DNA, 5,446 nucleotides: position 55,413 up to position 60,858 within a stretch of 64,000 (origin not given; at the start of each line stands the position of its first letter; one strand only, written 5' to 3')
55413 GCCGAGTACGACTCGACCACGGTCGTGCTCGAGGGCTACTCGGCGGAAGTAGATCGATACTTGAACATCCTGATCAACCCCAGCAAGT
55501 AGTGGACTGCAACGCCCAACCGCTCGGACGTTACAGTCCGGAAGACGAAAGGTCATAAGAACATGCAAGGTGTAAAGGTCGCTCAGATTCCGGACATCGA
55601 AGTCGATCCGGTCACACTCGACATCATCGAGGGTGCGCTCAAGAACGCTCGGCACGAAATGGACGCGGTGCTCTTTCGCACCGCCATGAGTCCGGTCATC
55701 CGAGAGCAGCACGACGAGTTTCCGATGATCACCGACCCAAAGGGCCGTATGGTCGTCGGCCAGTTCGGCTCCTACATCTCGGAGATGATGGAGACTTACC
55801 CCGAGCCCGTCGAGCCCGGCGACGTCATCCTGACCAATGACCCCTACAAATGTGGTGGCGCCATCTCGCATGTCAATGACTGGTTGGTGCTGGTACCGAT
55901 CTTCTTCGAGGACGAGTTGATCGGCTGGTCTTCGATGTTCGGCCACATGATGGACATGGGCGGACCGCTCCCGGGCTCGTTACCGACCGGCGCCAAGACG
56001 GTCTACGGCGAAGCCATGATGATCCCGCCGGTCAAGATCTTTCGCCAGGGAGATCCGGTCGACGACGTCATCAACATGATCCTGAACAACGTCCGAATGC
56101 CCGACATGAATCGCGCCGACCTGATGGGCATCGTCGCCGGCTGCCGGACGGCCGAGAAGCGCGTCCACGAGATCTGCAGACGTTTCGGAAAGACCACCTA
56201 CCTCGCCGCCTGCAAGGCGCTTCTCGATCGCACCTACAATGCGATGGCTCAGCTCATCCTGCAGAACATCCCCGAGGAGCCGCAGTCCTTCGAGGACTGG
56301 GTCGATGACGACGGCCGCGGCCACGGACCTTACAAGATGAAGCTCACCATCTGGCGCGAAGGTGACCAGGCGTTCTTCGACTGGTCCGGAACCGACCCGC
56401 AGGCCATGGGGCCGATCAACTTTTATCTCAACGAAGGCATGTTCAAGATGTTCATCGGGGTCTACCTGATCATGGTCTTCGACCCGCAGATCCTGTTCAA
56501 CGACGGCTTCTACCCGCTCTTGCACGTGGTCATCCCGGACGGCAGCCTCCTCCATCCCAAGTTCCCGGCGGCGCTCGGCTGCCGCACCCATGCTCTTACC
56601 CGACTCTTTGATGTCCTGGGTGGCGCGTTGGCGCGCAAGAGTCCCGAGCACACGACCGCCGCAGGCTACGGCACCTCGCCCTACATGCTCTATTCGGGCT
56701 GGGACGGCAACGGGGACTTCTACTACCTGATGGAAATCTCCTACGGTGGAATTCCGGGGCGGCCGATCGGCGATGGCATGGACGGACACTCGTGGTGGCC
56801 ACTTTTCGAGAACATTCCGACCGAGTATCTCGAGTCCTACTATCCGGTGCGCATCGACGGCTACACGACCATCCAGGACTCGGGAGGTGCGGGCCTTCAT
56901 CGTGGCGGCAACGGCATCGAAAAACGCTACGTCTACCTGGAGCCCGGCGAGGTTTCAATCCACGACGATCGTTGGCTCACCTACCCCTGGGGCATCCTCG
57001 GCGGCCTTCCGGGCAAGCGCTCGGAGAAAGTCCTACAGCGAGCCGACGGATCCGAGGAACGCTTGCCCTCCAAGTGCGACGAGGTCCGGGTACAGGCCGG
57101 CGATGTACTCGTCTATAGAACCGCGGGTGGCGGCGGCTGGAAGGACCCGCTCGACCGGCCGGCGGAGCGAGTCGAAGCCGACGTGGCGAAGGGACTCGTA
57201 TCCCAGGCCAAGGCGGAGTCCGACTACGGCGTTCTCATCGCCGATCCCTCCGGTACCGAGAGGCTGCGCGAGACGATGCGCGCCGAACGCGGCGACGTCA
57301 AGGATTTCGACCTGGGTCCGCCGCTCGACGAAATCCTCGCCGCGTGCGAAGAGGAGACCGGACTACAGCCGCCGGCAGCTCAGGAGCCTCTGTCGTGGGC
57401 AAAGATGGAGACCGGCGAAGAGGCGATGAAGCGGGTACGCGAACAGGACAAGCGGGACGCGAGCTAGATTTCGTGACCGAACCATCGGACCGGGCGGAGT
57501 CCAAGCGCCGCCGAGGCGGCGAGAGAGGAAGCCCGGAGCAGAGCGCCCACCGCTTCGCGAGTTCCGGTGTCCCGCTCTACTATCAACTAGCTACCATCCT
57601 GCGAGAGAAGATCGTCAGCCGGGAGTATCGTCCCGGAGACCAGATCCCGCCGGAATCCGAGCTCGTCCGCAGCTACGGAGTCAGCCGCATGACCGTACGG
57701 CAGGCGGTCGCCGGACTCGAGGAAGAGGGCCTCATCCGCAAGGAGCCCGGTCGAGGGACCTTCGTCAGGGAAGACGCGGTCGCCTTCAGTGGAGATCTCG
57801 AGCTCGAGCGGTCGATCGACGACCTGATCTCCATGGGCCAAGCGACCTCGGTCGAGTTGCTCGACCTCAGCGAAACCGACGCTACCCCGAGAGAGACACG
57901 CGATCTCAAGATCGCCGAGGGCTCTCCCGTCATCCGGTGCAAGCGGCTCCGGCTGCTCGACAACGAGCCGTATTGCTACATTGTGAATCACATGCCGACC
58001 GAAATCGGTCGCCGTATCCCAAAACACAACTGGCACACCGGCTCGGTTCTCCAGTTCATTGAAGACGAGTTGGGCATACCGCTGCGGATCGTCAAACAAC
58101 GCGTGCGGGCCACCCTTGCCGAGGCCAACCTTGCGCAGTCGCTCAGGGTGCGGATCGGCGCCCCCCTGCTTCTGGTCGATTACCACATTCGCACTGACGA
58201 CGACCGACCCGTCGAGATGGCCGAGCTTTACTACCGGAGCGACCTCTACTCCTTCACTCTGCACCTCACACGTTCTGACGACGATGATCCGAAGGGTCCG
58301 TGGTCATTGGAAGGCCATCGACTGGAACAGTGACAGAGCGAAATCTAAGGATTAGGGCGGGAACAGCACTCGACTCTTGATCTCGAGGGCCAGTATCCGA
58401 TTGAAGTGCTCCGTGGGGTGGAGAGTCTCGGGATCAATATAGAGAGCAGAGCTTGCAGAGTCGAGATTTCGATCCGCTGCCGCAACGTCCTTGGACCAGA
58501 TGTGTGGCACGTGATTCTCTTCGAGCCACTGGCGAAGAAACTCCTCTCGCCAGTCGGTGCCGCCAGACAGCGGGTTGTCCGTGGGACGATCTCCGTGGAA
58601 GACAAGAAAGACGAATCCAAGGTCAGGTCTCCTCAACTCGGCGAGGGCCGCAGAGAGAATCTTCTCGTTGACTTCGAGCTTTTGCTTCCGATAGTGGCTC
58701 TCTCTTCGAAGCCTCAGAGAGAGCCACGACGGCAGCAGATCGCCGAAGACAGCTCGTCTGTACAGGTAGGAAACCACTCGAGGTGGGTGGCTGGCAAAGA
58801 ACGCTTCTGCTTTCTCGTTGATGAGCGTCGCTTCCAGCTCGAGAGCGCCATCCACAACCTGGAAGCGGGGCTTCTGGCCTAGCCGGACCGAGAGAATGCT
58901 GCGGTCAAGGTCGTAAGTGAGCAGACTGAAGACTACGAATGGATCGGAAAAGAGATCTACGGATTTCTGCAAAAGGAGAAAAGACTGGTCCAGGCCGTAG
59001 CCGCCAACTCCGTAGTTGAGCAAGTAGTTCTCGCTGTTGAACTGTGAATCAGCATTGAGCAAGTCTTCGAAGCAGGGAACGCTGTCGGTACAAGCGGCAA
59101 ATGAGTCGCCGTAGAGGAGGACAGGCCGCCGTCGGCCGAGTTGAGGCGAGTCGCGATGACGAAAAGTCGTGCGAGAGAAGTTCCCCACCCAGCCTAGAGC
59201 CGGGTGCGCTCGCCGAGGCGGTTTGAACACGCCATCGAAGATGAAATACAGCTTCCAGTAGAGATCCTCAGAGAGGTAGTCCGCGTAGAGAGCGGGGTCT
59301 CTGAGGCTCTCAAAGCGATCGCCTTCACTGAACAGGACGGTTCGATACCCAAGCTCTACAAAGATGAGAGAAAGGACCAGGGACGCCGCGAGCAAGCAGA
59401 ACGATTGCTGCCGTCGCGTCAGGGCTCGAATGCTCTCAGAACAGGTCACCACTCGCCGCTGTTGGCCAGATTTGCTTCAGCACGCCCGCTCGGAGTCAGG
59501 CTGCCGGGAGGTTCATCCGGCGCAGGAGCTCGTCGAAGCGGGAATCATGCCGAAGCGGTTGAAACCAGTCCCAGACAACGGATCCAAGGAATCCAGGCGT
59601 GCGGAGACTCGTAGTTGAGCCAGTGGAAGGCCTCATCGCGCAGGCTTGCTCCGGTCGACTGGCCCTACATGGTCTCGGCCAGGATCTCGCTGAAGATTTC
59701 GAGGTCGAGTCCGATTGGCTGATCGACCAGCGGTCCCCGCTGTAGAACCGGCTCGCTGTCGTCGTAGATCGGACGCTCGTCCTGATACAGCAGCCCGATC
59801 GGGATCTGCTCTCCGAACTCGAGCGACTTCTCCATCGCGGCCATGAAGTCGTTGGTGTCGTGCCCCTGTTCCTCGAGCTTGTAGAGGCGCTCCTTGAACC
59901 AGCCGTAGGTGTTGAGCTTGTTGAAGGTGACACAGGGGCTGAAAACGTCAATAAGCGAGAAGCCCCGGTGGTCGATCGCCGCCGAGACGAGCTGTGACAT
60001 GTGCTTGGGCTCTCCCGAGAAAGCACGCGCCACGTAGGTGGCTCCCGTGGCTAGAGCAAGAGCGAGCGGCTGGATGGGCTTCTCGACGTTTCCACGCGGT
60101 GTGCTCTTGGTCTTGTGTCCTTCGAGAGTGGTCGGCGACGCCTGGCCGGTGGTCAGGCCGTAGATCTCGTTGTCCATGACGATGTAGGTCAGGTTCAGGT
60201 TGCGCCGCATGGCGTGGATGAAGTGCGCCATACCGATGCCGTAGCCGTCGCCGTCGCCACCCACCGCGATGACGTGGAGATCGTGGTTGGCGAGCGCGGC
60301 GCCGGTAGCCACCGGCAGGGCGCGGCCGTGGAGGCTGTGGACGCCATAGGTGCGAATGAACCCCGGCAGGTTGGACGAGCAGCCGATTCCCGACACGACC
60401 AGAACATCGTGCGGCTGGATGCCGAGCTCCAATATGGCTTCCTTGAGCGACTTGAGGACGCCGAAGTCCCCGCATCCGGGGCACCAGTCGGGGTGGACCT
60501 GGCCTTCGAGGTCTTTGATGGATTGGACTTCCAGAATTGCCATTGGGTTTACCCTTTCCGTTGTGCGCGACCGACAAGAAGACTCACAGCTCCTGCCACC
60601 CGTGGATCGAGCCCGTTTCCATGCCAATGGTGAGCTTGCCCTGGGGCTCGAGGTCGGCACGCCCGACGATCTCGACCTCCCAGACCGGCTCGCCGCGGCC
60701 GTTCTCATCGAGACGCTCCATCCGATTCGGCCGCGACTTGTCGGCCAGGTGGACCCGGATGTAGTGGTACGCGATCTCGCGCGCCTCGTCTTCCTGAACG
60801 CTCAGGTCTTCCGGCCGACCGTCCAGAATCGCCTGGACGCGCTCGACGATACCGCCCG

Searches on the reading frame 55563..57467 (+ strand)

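Call 58: search_protein_families(library=pfam, proteins=[window:55563-57467:+], max_evalue=0.0001)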
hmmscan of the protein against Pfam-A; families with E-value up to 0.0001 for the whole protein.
window:55563-57467:+ (634 aa): 1 family
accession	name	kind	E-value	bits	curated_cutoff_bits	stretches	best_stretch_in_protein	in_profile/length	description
PF02538.19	Hydantoinase_B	-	1e-144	483.3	26.8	1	15-529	1-519/519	Hydantoinase B/oxoprolinase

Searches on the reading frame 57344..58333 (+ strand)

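Call 58: search_protein_families(library=pfam, proteins=[window:57344-58333:+], max_evalue=0.0001)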
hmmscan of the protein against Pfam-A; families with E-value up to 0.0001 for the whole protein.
window:57344-58333:+ (329 aa): 2 families
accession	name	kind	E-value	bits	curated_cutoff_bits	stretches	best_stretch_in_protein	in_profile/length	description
PF07702.18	UTRA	-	2.6e-31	108.8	23.8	1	164-302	2-140/141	UTRA domain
PF00392.27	GntR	-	4.6e-21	74.7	27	1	78-141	1-64/64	Bacterial regulatory proteins, gntR family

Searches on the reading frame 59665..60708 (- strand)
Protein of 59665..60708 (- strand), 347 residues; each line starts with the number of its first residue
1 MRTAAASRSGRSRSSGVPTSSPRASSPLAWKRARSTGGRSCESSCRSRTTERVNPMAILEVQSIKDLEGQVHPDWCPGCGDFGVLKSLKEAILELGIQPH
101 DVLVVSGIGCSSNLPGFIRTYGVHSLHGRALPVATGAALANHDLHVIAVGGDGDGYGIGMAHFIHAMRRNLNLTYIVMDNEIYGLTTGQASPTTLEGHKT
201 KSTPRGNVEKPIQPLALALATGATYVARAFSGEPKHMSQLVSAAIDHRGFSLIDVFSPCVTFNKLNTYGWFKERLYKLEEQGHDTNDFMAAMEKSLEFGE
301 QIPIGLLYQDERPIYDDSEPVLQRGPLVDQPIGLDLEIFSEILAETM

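Call 58: search_protein_families(library=pfam, proteins=[window:59665-60708:-], max_evalue=0.0001)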
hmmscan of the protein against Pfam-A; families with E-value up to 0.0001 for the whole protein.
window:59665-60708:- (347 aa): 2 families
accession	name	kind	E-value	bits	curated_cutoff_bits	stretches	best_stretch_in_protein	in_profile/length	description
PF02775.26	TPP_enzyme_C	-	4.5e-34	117.9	21.9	1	110-255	4-151/151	Thiamine pyrophosphate enzyme, C-terminal TPP binding domain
PF12367.13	PFO_beta_C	-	2.3e-25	88.8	24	1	259-322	1-64/66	Pyruvate ferredoxin oxidoreductase beta subunit C terminal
